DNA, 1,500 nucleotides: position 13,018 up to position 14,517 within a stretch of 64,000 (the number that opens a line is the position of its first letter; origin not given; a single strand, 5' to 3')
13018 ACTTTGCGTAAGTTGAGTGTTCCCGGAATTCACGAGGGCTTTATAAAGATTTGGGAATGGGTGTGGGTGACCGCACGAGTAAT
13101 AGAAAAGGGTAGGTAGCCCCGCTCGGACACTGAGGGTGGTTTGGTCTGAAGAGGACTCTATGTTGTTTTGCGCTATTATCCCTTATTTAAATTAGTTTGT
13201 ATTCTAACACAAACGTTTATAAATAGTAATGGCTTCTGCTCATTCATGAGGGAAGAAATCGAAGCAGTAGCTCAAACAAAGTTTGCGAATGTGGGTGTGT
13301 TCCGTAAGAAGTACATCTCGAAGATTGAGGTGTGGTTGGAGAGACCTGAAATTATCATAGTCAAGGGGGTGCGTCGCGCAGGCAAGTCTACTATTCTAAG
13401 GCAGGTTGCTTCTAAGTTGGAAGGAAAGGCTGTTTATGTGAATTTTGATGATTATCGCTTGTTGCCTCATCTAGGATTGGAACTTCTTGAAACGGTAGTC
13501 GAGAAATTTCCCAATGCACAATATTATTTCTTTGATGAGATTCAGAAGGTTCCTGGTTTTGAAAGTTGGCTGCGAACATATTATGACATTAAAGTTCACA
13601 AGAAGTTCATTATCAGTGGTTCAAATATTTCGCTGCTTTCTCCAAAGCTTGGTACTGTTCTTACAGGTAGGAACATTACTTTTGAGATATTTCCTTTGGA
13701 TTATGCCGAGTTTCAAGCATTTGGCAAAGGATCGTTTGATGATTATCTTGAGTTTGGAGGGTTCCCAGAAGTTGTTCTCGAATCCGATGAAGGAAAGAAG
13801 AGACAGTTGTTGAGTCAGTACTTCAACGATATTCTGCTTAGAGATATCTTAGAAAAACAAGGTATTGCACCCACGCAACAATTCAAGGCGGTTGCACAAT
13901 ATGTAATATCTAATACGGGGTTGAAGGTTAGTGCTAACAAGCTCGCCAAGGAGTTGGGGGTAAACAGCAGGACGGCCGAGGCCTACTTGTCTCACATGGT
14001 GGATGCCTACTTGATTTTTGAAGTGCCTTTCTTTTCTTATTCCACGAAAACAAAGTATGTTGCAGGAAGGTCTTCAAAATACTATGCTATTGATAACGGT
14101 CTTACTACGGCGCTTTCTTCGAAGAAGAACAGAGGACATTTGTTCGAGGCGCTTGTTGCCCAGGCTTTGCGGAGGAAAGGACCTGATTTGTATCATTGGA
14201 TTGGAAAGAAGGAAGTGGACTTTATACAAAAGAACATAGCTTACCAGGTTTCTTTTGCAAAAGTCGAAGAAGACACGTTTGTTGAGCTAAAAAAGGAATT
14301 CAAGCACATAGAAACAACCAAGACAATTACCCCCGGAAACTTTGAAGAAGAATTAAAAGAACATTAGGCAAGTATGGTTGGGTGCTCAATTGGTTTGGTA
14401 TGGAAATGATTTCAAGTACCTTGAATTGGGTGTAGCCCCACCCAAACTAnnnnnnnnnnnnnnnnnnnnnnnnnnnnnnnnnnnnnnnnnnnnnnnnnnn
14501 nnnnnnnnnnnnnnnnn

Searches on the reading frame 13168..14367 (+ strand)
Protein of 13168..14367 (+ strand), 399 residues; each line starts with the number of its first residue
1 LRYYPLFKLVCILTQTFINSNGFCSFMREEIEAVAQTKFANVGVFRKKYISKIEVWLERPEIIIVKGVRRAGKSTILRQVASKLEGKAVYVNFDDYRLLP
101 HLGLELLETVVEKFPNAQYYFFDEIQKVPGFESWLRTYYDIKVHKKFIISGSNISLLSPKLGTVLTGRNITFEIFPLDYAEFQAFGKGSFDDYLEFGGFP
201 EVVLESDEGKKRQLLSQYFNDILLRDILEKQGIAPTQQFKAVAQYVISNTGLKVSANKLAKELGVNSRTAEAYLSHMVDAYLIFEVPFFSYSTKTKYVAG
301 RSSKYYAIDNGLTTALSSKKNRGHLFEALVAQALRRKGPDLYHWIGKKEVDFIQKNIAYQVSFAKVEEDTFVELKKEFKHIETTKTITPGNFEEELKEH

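Call 58: search_protein_families(library=pfam, proteins=[window:13168-14367:+], max_evalue=0.00001)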
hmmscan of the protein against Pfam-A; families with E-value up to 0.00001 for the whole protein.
window:13168-14367:+ (399 aa): 3 families
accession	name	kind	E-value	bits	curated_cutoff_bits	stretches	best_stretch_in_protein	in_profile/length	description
PF13173.12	AAA_14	-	2.4e-32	112.1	27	1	61-182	3-128/129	AAA domain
PF13635.12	DUF4143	-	3.4e-22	79.3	28.1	1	225-355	2-146/160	Domain of unknown function (DUF4143)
PF01637.24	ATPase_2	-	6.7e-07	29.8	33.2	0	46-93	4-53/225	ATPase domain predominantly from Archaea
